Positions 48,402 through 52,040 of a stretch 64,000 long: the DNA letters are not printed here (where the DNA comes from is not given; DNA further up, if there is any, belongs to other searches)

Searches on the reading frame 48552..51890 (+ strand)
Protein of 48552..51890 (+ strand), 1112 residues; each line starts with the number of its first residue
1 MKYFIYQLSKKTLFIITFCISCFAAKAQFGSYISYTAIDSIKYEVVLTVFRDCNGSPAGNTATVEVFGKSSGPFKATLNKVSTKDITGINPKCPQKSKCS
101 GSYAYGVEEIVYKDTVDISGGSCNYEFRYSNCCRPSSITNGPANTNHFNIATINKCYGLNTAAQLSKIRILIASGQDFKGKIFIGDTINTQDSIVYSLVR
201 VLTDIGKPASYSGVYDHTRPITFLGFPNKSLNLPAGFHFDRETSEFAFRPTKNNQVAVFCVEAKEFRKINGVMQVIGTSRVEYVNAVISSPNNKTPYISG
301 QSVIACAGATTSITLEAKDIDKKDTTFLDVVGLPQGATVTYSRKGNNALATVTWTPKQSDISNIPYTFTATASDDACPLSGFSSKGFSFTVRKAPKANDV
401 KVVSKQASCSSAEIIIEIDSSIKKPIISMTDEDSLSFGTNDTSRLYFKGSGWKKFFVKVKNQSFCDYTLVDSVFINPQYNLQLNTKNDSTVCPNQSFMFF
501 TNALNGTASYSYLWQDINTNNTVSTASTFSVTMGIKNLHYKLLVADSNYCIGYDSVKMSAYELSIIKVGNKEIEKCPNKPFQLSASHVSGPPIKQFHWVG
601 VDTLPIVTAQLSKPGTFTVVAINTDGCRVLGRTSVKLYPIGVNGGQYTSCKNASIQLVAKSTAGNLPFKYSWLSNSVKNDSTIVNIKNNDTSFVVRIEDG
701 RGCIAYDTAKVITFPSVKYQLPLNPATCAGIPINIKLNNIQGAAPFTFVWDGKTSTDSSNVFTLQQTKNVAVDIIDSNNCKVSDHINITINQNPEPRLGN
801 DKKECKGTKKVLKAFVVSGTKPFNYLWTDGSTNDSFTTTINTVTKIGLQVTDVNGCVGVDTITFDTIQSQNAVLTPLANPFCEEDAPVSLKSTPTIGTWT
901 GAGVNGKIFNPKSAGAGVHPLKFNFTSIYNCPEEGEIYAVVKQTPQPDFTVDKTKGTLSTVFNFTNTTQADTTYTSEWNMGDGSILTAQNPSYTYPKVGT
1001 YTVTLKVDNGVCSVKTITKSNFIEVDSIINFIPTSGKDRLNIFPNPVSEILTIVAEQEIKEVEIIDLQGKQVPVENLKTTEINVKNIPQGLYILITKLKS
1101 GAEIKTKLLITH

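Call 15: search_protein_families(library=pfam, proteins=[window:48552-51890:+])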
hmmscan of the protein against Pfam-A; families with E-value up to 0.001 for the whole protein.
window:48552-51890:+ (1112 aa): 4 families
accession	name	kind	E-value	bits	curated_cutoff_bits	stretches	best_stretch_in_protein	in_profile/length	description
PF18911.6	PKD_4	-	1.6e-11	44.5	27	1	944-1010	3-71/85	PKD domain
PF18962.6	Por_Secre_tail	-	2e-10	41.2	27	1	1042-1110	1-75/75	Secretion system C-terminal sorting domain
PF00801.26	PKD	-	6.7e-09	36.1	23.5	1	963-1018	18-76/80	PKD domain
PF13573.12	SprB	-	0.00042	20.3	28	0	506-519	24-37/37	SprB repeat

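Call 29: find_homologous_proteins(query=window:48552-51890:+, max_evalue=1e-20)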
Query window:48552-51890:+ (1112 aa): 80 proteins with E <= 1e-20 among 8000 candidates.
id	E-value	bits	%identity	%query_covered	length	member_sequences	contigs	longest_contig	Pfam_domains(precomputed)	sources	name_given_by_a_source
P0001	0.0e+0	2519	100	100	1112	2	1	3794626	PF00801.27,PF18962.8,PF18911.7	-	-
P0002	0.0e+0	1699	67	100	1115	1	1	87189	PF00801.27,PF18962.8,PF18911.7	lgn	-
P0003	0.0e+0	1547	61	100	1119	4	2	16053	PF00801.27,PF18962.8,PF18911.7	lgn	-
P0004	0.0e+0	1479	59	100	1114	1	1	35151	PF00801.27,PF18962.8,PF18911.7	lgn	-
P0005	0.0e+0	1474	58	100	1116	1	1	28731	PF00801.27,PF18962.8,PF18911.7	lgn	-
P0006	0.0e+0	1203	51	99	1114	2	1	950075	PF00801.27,PF18962.8,PF18911.7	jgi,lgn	jgi:hypothetical protein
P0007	0.0e+0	1093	52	87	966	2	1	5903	-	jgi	-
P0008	0.0e+0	1065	39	78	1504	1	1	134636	PF00801.27,PF13573.13,PF18962.8,PF19081.7,PF18911.7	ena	-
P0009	0.0e+0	1060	45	100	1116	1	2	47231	PF13573.13,PF18962.8,PF18911.7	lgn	-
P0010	0.0e+0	1030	46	99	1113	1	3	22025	PF00801.27,PF13573.13,PF18962.8,PF18911.7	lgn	-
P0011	1.6e-298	1011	45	100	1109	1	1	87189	PF00801.27,PF18962.8,PF18911.7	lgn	-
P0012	1.7e-291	988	44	100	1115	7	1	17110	PF00801.27,PF18962.8,PF18911.7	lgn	-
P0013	2.5e-290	984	44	98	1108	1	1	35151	PF00801.27,PF18962.8,PF18911.7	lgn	-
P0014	2.6e-290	984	44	100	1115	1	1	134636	PF18962.8,PF18911.7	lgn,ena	-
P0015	1.3e-287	975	45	98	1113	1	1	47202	PF00801.27,PF18962.8,PF18911.7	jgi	jgi:PKD repeat protein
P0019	9.1e-285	966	44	100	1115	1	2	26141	PF00801.27,PF18962.8,PF18911.7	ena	-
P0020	1.3e-279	949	43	97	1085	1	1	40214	PF00801.27,PF18962.8,PF18911.7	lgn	-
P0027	3.1e-190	653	35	99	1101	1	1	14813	PF00801.27,PF18962.8,PF18911.7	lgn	-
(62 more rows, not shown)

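Call 30: find_encoding_contigs(protein=P0002, flank=10000, max_places=1)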
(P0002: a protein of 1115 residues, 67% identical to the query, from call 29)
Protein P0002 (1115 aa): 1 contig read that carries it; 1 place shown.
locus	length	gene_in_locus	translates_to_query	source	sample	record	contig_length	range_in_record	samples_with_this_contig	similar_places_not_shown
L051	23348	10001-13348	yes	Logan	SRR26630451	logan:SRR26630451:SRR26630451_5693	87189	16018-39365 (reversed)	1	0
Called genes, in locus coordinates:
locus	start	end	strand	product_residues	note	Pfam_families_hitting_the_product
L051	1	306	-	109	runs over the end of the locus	PF12840:HTH_20 (weak), PF01022:HTH_5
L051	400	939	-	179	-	-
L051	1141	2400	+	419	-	PF00158:Sigma54_activat, PF14532:Sigma54_activ_2, PF07728:AAA_5 (weak), PF25601:AAA_lid_14, PF02954:HTH_8, PF18024:HTH_50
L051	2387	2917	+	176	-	PF04390:LptE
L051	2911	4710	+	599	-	-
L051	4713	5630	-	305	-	PF00005:ABC_tran, PF13304:AAA_21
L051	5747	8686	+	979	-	PF18911:PKD_4, PF00801:PKD (weak), PF18962:Por_Secre_tail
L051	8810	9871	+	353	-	PF00487:FA_desaturase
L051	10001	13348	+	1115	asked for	PF00801:PKD, PF18911:PKD_4, PF18962:Por_Secre_tail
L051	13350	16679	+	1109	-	PF18911:PKD_4, PF00801:PKD, PF18962:Por_Secre_tail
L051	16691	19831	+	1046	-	PF19081:Ig_7 (faint), PF00801:PKD (weak), PF18911:PKD_4, PF18962:Por_Secre_tail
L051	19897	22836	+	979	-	PF00801:PKD (weak), PF18911:PKD_4, PF18962:Por_Secre_tail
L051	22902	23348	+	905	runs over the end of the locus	PF00801:PKD (faint), PF18962:Por_Secre_tail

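Call 31: find_encoding_contigs(protein=P0003, flank=10000, max_places=1)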
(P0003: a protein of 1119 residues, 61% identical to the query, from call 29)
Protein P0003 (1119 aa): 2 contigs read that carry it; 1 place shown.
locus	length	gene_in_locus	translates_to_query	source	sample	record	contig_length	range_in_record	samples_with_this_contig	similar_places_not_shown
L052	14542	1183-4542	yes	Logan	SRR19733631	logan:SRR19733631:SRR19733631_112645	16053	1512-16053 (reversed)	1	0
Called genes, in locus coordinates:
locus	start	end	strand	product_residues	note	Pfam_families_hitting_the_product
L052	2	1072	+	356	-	?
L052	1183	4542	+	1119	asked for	PF00801:PKD, PF18911:PKD_4, PF18962:Por_Secre_tail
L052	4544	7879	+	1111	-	PF18911:PKD_4, PF00801:PKD, PF18962:Por_Secre_tail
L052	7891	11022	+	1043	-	PF13573:SprB (faint), PF18911:PKD_4, PF18962:Por_Secre_tail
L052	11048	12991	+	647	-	PF00801:PKD (weak), PF18962:Por_Secre_tail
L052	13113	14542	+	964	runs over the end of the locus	PF18911:PKD_4, PF00801:PKD (weak), PF18962:Por_Secre_tail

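Call 32: find_encoding_contigs(protein=P0004, flank=10000, max_places=1)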
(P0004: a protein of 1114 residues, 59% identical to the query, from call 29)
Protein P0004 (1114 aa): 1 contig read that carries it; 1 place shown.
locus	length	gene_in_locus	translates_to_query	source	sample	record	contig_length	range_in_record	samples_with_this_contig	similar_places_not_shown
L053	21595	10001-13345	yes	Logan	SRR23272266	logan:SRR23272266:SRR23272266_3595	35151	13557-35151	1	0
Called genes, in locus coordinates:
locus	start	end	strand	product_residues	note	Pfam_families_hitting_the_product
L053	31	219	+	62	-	-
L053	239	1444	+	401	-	PF00158:Sigma54_activat, PF14532:Sigma54_activ_2, PF07728:AAA_5 (weak), PF25601:AAA_lid_14, PF02954:HTH_8, PF18024:HTH_50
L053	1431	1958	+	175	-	PF04390:LptE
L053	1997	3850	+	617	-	-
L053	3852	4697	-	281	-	PF03781:FGE-sulfatase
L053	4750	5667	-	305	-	PF00005:ABC_tran, PF13304:AAA_21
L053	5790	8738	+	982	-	PF18911:PKD_4, PF00801:PKD (weak), PF18962:Por_Secre_tail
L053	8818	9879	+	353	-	PF00487:FA_desaturase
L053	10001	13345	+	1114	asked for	PF00801:PKD, PF18911:PKD_4, PF18962:Por_Secre_tail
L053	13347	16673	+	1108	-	PF18911:PKD_4, PF00801:PKD, PF18962:Por_Secre_tail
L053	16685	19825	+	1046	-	PF13573:SprB (faint), PF00801:PKD (weak), PF18911:PKD_4, PF18962:Por_Secre_tail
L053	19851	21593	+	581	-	?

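Call 33: find_encoding_contigs(protein=P0005, flank=10000, max_places=1)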
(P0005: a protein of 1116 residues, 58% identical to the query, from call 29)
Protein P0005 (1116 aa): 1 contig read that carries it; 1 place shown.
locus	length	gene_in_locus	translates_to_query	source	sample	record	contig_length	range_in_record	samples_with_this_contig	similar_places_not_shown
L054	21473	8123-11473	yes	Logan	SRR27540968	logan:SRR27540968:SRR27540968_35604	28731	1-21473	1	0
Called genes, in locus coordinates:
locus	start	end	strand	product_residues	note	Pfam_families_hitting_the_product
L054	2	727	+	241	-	?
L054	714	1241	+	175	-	PF04390:LptE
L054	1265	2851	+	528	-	-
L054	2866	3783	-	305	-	PF00005:ABC_tran, PF13304:AAA_21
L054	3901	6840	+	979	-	PF18911:PKD_4, PF18962:Por_Secre_tail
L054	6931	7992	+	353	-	PF00487:FA_desaturase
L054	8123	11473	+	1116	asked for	PF00801:PKD, PF18911:PKD_4, PF18962:Por_Secre_tail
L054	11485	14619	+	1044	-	PF13573:SprB (faint), PF00801:PKD (weak), PF18911:PKD_4, PF18962:Por_Secre_tail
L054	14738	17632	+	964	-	PF18911:PKD_4, PF00801:PKD (weak), PF18962:Por_Secre_tail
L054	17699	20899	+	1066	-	PF00801:PKD (weak), PF18911:PKD_4 (weak), PF18962:Por_Secre_tail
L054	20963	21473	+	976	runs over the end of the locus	PF18962:Por_Secre_tail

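Call 34: find_encoding_contigs(protein=P0006, flank=10000, max_places=1)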
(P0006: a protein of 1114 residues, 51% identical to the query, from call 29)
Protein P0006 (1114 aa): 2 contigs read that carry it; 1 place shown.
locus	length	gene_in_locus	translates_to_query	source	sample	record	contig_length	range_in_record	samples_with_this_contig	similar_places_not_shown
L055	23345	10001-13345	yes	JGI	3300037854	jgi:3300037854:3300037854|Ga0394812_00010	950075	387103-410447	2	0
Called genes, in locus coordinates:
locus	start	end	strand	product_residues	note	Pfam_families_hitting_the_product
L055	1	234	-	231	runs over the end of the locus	PF01451:LMWPc (weak)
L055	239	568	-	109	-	PF12840:HTH_20, PF01022:HTH_5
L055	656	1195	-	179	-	-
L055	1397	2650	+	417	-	PF00158:Sigma54_activat, PF14532:Sigma54_activ_2, PF07728:AAA_5 (weak), PF25601:AAA_lid_14, PF02954:HTH_8, PF18024:HTH_50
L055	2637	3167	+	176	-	PF04390:LptE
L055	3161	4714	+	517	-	PF13428:TPR_14 (faint), PF14559:TPR_19 (faint)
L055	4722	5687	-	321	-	PF00005:ABC_tran, PF13304:AAA_21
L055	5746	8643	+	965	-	PF00801:PKD (weak), PF18911:PKD_4, PF18962:Por_Secre_tail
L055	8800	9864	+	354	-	PF00487:FA_desaturase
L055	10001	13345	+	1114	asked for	PF00801:PKD, PF18911:PKD_4, PF18962:Por_Secre_tail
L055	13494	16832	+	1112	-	PF00801:PKD, PF18911:PKD_4, PF18962:Por_Secre_tail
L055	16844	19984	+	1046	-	PF00801:PKD, PF18911:PKD_4, PF18962:Por_Secre_tail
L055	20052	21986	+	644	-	PF18962:Por_Secre_tail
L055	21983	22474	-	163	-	PF01883:FeS_assembly_P, PF23451:Zn_ribbon_PaaD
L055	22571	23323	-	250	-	PF05138:PaaA_PaaC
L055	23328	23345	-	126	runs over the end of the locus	PF06243:PaaB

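Call 35: find_encoding_contigs(protein=P0009, flank=10000, max_places=1)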
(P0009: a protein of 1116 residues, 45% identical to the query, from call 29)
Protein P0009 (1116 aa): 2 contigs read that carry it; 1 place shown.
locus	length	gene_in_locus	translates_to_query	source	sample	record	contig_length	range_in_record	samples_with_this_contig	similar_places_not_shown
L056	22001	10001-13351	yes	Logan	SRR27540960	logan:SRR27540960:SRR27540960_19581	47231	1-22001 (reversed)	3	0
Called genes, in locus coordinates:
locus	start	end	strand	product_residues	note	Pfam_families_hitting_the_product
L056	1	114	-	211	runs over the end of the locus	-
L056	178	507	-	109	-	PF12840:HTH_20 (weak), PF01022:HTH_5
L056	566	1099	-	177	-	-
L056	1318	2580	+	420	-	PF00158:Sigma54_activat, PF14532:Sigma54_activ_2, PF07728:AAA_5 (weak), PF25601:AAA_lid_14, PF02954:HTH_8, PF18024:HTH_50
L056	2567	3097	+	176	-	PF04390:LptE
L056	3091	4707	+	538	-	PF13428:TPR_14 (faint)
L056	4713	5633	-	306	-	PF02463:SMC_N (faint), PF00005:ABC_tran, PF13304:AAA_21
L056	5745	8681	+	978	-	PF00801:PKD (faint), PF18911:PKD_4, PF18962:Por_Secre_tail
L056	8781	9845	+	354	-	PF00487:FA_desaturase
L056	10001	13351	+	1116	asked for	PF13573:SprB (faint), PF18911:PKD_4 (weak), PF18962:Por_Secre_tail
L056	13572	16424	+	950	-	PF18911:PKD_4, PF00801:PKD (weak), PF18962:Por_Secre_tail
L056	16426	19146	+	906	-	PF00801:PKD (weak), PF18911:PKD_4 (weak), PF18962:Por_Secre_tail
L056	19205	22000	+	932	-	?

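Call 36: find_encoding_contigs(protein=P0010, flank=10000, max_places=1)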
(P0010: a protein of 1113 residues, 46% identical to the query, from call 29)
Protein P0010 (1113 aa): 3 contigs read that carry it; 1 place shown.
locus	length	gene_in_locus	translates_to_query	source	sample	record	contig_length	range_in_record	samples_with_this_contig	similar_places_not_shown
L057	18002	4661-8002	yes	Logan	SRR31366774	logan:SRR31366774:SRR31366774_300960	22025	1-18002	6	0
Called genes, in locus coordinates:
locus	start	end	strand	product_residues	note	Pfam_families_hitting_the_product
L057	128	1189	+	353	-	PF00487:FA_desaturase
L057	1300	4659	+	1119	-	PF00801:PKD, PF18911:PKD_4, PF18962:Por_Secre_tail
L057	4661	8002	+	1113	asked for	PF13573:SprB (faint), PF18911:PKD_4, PF00801:PKD, PF18962:Por_Secre_tail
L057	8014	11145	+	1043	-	PF13573:SprB (faint), PF18911:PKD_4, PF18962:Por_Secre_tail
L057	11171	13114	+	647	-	PF18962:Por_Secre_tail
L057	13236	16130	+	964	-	PF18911:PKD_4, PF00801:PKD (weak), PF18962:Por_Secre_tail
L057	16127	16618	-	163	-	PF01883:FeS_assembly_P, PF23451:Zn_ribbon_PaaD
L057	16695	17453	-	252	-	PF05138:PaaA_PaaC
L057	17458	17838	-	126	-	PF06243:PaaB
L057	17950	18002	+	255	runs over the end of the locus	PF13391:HNH_2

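Call 37: find_encoding_contigs(protein=P0015, flank=10000, max_places=1)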
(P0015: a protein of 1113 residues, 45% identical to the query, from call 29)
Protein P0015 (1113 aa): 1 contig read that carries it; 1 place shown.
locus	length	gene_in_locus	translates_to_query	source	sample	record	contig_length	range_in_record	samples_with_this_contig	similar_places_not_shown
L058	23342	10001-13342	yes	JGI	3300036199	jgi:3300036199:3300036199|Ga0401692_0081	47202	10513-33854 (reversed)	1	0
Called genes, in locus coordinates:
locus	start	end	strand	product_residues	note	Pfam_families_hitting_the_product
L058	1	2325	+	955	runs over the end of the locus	PF18911:PKD_4 (faint), PF00801:PKD (weak), PF18962:Por_Secre_tail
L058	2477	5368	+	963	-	PF00801:PKD (weak), PF18911:PKD_4 (weak), PF18962:Por_Secre_tail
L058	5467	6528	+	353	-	PF00487:FA_desaturase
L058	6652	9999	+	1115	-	PF00801:PKD, PF18911:PKD_4, PF18962:Por_Secre_tail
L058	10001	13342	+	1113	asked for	PF18911:PKD_4, PF00801:PKD, PF18962:Por_Secre_tail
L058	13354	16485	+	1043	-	PF13573:SprB (faint), PF18911:PKD_4, PF18962:Por_Secre_tail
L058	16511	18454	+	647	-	PF18962:Por_Secre_tail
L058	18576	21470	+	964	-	PF18911:PKD_4, PF00801:PKD (weak), PF18962:Por_Secre_tail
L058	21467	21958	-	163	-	PF01883:FeS_assembly_P, PF23451:Zn_ribbon_PaaD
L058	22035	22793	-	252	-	PF05138:PaaA_PaaC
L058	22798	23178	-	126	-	PF06243:PaaB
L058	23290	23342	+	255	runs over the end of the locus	PF13391:HNH_2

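Call 46: find_encoding_contigs(protein=P0012, flank=10000, max_places=1)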
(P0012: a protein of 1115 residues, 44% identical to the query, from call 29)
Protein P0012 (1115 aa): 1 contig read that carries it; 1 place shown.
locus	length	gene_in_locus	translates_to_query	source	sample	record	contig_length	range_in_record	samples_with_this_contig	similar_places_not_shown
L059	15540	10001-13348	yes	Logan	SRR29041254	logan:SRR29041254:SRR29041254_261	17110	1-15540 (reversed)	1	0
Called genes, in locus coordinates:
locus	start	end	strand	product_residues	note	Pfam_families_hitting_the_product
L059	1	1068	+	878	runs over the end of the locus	?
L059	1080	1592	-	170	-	-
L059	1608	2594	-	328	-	PF19992:DUF6427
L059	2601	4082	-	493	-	-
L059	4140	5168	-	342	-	PF13593:SBF_like, PF01758:SBF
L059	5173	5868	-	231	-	-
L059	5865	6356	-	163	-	PF00903:Glyoxalase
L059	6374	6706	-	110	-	PF01022:HTH_5, PF12840:HTH_20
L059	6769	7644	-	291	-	-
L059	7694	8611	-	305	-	PF00005:ABC_tran, PF13304:AAA_21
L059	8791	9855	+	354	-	PF00487:FA_desaturase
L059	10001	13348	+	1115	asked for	PF00801:PKD (faint), PF18911:PKD_4, PF18962:Por_Secre_tail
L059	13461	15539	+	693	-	?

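Call 47: find_encoding_contigs(protein=P0019, flank=10000, max_places=1)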
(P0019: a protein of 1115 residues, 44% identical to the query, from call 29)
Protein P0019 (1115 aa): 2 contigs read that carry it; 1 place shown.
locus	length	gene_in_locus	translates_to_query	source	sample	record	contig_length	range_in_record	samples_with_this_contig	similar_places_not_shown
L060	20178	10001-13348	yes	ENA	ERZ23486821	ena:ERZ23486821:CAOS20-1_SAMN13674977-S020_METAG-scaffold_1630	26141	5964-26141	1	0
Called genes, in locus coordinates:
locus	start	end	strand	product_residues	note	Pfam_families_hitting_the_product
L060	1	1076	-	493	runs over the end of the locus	-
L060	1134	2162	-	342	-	PF13593:SBF_like, PF01758:SBF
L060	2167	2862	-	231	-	-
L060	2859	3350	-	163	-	PF00903:Glyoxalase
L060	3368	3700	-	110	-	PF01022:HTH_5, PF12840:HTH_20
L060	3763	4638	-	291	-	-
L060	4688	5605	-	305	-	PF00005:ABC_tran, PF13304:AAA_21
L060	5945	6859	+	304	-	PF00487:FA_desaturase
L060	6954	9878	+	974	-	PF18911:PKD_4 (weak), PF18962:Por_Secre_tail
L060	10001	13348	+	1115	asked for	PF00801:PKD (faint), PF18911:PKD_4, PF18962:Por_Secre_tail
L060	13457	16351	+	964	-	PF18911:PKD_4 (weak), PF18962:Por_Secre_tail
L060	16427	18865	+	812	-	PF18962:Por_Secre_tail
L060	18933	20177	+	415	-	?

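Call 48: find_encoding_contigs(protein=P0020, flank=10000, max_places=1)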
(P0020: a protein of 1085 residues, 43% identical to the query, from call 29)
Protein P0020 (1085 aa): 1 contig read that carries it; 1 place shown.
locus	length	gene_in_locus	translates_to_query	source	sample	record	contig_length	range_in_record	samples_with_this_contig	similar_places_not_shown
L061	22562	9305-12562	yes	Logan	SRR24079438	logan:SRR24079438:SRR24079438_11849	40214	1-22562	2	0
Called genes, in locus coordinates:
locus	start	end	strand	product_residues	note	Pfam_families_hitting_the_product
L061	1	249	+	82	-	?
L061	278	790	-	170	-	-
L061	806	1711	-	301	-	PF19992:DUF6427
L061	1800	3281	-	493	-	-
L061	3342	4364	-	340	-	PF13593:SBF_like (weak), PF01758:SBF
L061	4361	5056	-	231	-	-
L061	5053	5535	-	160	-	PF00903:Glyoxalase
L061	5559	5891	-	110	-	PF01022:HTH_5, PF12840:HTH_20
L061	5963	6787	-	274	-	-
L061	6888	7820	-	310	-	PF00005:ABC_tran, PF13304:AAA_21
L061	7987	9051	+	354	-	PF00487:FA_desaturase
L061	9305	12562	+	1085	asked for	PF00801:PKD, PF18911:PKD_4, PF18962:Por_Secre_tail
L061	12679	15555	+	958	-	PF18911:PKD_4 (weak), PF18962:Por_Secre_tail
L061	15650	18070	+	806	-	PF18962:Por_Secre_tail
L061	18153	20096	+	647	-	PF18962:Por_Secre_tail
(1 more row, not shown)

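Call 62: search_protein_families(library=ncbifam, proteins=[window:48552-51890:+], max_evalue=0.00001)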
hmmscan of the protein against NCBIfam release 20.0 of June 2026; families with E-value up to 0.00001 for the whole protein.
window:48552-51890:+ (1112 aa): 1 family
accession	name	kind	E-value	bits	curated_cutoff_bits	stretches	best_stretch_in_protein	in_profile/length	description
TIGR04183.1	Por_Secre_tail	domain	3.9e-08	33.1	23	1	1042-1110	1-71/72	T9SS type A sorting domain-containing protein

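Call 71: find_encoding_contigs(protein=P0027, flank=6000, max_places=1)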
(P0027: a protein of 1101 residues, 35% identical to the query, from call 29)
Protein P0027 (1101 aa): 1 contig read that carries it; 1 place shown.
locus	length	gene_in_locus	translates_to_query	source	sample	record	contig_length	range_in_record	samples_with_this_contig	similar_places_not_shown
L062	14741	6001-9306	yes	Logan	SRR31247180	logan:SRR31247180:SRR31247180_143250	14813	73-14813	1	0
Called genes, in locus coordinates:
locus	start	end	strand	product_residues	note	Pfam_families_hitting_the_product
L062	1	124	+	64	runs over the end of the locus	?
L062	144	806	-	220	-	PF07719:TPR_2 (faint), PF13424:TPR_12 (faint), PF00515:TPR_1 (faint), PF13181:TPR_8 (faint)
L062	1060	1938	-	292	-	PF11551:Omp28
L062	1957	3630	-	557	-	PF19494:DUF6029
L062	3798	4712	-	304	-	PF00005:ABC_tran, PF13304:AAA_21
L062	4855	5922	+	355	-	PF00487:FA_desaturase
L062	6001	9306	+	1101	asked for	PF18911:PKD_4 (faint), PF00801:PKD (weak), PF18962:Por_Secre_tail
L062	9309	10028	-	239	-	-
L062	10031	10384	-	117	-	PF00392:GntR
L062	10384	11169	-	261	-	-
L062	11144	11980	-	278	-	PF00005:ABC_tran, PF13304:AAA_21 (weak)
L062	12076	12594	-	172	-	-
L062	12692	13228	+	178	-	-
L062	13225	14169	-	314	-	PF05593:RHS_repeat (faint)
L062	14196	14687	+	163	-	PF00186:DHFR_1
